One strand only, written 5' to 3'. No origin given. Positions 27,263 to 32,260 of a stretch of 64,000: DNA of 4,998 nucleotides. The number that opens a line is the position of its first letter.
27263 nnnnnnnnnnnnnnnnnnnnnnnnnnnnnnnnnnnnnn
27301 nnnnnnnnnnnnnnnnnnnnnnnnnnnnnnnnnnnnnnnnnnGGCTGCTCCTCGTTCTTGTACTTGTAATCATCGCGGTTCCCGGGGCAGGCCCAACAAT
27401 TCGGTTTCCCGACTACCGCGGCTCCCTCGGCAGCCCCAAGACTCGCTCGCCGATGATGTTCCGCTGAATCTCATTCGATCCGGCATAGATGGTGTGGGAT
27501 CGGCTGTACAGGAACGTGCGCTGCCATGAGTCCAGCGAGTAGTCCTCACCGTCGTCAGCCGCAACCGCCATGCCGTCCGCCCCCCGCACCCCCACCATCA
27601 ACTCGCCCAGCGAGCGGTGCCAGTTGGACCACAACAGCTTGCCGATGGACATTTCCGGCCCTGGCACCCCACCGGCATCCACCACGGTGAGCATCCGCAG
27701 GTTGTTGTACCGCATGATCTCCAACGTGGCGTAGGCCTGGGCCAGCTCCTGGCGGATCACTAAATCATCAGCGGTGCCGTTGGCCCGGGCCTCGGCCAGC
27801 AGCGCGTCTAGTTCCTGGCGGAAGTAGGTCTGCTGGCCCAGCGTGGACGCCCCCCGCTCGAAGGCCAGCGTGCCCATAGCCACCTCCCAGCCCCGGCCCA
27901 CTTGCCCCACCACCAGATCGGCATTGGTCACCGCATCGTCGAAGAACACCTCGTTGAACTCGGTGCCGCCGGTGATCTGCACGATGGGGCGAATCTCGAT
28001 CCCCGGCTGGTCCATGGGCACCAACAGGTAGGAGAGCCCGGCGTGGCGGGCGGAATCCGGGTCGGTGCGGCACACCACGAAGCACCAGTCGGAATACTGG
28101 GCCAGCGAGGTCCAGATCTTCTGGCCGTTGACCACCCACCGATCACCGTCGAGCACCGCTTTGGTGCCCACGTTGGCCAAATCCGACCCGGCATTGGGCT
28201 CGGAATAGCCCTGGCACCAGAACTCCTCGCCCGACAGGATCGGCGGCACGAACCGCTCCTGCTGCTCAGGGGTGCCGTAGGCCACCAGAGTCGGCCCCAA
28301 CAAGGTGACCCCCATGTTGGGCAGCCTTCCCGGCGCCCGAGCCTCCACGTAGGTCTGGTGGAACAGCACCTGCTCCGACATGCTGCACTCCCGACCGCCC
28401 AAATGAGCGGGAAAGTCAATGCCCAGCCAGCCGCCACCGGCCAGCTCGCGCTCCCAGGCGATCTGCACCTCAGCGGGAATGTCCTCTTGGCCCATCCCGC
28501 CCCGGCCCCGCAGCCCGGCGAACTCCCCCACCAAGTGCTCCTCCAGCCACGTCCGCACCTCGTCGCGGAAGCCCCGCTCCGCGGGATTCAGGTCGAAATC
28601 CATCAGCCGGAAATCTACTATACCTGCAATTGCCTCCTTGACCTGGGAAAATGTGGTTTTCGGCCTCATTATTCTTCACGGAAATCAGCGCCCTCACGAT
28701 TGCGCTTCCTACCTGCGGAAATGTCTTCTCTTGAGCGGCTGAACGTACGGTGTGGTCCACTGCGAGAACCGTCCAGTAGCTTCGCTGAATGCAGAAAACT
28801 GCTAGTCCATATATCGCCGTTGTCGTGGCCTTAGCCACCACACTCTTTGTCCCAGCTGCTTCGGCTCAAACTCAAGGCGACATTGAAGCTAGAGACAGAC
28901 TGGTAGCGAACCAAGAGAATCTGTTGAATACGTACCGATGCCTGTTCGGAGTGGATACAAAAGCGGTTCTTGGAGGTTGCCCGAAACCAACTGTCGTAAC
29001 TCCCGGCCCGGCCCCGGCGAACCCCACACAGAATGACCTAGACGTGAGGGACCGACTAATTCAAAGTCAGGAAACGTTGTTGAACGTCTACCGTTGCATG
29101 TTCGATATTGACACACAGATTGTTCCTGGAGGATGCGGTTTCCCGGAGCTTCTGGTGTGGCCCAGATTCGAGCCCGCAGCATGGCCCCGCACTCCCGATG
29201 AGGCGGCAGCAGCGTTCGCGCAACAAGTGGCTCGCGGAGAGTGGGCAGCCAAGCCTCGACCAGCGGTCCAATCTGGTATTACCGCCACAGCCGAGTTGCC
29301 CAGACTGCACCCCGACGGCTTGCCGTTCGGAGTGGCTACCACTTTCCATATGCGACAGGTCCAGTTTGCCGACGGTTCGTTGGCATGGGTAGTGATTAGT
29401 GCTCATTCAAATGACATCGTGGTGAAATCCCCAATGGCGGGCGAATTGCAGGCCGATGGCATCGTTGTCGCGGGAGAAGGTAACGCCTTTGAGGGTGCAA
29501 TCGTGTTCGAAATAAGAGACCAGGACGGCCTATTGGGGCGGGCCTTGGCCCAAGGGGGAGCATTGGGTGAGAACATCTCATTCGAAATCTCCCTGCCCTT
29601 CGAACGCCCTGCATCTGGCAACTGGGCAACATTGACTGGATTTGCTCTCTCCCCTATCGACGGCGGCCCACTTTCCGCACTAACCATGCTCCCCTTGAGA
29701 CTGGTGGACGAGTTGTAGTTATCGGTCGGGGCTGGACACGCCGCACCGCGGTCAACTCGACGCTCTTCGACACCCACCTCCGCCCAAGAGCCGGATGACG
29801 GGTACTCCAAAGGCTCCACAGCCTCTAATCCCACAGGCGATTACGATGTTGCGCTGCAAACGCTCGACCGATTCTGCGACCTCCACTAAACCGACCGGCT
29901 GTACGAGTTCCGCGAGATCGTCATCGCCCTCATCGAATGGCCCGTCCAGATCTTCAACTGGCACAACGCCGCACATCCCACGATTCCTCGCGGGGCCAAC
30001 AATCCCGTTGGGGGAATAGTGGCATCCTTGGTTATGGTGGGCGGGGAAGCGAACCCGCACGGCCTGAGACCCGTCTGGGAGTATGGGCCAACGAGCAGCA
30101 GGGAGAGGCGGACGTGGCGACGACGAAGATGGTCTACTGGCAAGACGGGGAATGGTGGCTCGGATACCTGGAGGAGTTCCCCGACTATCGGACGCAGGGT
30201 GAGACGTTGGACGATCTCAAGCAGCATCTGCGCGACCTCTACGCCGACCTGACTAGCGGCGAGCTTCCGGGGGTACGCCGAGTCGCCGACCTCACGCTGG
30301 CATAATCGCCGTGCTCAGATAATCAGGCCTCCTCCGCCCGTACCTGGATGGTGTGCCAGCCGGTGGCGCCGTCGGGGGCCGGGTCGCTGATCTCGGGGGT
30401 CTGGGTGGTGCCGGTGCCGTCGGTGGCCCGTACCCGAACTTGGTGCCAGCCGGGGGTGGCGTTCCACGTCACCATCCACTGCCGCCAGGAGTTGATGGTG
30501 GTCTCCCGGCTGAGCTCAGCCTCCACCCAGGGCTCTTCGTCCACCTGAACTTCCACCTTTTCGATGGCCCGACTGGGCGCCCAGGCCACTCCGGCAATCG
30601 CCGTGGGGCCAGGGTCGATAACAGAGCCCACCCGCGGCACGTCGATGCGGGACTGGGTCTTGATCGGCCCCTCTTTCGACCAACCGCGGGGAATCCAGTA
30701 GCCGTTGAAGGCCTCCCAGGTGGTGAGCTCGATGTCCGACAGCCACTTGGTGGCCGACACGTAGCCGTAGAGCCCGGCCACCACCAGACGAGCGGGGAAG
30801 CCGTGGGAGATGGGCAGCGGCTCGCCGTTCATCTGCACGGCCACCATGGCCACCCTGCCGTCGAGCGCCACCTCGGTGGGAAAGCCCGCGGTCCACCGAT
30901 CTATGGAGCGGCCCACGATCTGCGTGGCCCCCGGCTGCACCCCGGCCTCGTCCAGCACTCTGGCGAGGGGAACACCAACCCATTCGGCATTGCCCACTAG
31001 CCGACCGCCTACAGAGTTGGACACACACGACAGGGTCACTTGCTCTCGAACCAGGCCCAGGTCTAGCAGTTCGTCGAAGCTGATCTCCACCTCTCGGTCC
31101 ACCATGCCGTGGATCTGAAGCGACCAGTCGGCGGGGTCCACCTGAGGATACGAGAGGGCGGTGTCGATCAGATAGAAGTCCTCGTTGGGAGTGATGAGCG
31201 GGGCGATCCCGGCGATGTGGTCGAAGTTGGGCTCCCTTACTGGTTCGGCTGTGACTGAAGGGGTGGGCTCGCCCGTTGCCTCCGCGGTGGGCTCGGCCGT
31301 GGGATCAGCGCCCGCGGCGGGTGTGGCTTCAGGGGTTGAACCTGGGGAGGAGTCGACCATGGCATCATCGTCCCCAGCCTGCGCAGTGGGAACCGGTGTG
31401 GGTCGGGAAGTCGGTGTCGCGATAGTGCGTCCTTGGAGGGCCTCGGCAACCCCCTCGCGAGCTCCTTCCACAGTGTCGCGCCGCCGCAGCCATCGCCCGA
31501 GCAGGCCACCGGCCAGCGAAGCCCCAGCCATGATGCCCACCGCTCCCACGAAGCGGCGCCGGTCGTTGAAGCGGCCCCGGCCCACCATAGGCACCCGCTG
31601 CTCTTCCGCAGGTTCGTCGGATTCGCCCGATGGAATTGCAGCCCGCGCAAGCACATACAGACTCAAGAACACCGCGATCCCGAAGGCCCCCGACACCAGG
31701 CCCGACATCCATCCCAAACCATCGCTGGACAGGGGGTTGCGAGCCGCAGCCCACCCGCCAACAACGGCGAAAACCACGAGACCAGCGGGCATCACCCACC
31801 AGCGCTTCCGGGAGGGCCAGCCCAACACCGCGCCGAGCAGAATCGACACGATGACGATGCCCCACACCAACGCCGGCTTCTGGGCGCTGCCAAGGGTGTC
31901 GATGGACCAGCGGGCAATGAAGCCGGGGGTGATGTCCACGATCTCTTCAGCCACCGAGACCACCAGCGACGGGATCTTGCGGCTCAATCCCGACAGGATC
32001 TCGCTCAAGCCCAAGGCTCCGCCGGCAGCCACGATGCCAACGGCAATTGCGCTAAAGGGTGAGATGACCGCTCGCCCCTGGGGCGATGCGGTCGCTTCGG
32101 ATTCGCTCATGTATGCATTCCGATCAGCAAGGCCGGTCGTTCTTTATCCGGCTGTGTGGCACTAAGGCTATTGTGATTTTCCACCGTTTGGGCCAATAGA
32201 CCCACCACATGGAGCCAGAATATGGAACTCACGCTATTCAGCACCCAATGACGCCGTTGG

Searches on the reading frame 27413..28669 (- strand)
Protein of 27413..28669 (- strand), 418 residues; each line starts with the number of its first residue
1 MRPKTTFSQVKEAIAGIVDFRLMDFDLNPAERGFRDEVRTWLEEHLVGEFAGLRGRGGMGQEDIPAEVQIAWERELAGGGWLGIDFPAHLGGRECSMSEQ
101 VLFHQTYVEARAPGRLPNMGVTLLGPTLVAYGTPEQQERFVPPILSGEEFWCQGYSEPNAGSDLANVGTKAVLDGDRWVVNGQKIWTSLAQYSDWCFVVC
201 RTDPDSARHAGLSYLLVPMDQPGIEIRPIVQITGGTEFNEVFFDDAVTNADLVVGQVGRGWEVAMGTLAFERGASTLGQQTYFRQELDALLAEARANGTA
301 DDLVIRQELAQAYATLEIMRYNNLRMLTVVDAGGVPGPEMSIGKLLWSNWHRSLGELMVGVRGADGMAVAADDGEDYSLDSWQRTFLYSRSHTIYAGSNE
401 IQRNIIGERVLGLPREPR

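Call 44: search_protein_families(library=pfam, proteins=[window:27413-28669:-], max_evalue=0.00001)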
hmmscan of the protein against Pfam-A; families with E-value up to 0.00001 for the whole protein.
window:27413-28669:- (418 aa): 3 families
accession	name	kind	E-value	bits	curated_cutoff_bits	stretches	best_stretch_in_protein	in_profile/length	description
PF00441.29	Acyl-CoA_dh_1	-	6.4e-24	85.2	22.4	1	258-411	1-150/150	Acyl-CoA dehydrogenase, C-terminal domain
PF02770.24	Acyl-CoA_dh_M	-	4.7e-23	81.6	33.3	1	152-245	1-96/97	Acyl-CoA dehydrogenase, middle domain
PF02771.21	Acyl-CoA_dh_N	-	2.3e-14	54.2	22.9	1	30-148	3-113/113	Acyl-CoA dehydrogenase, N-terminal domain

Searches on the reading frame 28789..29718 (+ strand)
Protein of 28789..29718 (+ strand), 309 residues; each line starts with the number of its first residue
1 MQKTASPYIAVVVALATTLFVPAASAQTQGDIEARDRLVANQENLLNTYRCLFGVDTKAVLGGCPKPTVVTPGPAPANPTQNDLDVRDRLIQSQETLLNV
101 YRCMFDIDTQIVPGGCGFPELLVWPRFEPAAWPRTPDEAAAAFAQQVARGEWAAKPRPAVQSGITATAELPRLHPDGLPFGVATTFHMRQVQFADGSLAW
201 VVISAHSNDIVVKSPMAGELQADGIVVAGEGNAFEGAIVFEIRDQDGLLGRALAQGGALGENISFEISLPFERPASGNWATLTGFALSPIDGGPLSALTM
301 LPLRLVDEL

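Call 83: search_protein_families(library=pfam, proteins=[window:28789-29718:+], max_evalue=0.001)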
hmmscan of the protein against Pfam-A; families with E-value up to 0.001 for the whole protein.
window:28789-29718:+ (309 aa): 1 family
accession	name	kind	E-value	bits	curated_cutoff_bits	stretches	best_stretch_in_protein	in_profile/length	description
PF10648.15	Gmad2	-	9.1e-08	32.7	25.7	1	210-292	2-85/86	Immunoglobulin-like domain of bacterial spore germination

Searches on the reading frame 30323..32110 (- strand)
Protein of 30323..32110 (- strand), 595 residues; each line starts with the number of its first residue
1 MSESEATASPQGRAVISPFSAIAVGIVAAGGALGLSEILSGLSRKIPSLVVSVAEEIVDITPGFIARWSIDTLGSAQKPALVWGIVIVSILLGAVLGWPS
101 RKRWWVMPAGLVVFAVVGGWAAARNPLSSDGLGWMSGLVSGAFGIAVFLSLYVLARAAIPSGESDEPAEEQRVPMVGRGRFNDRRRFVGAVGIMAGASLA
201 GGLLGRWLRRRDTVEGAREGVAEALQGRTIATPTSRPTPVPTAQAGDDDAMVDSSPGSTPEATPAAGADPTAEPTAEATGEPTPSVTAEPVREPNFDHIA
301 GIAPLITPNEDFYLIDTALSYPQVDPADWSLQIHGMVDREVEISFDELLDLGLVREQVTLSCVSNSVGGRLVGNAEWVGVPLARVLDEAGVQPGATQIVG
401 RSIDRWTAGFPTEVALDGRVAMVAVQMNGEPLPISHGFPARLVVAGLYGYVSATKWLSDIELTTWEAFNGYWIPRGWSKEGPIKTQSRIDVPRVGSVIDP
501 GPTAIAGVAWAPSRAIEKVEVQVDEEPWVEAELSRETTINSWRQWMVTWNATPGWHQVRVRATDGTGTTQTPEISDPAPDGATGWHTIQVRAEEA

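Call 44: search_protein_families(library=pfam, proteins=[window:30323-32110:-], max_evalue=0.00001)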
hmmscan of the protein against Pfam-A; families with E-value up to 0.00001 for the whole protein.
window:30323-32110:- (595 aa): 1 family
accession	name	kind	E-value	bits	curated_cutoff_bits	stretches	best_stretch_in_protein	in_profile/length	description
PF00174.25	Oxidored_molyb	-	1.5e-42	145.5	24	1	320-472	3-169/169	Oxidoreductase molybdopterin binding domain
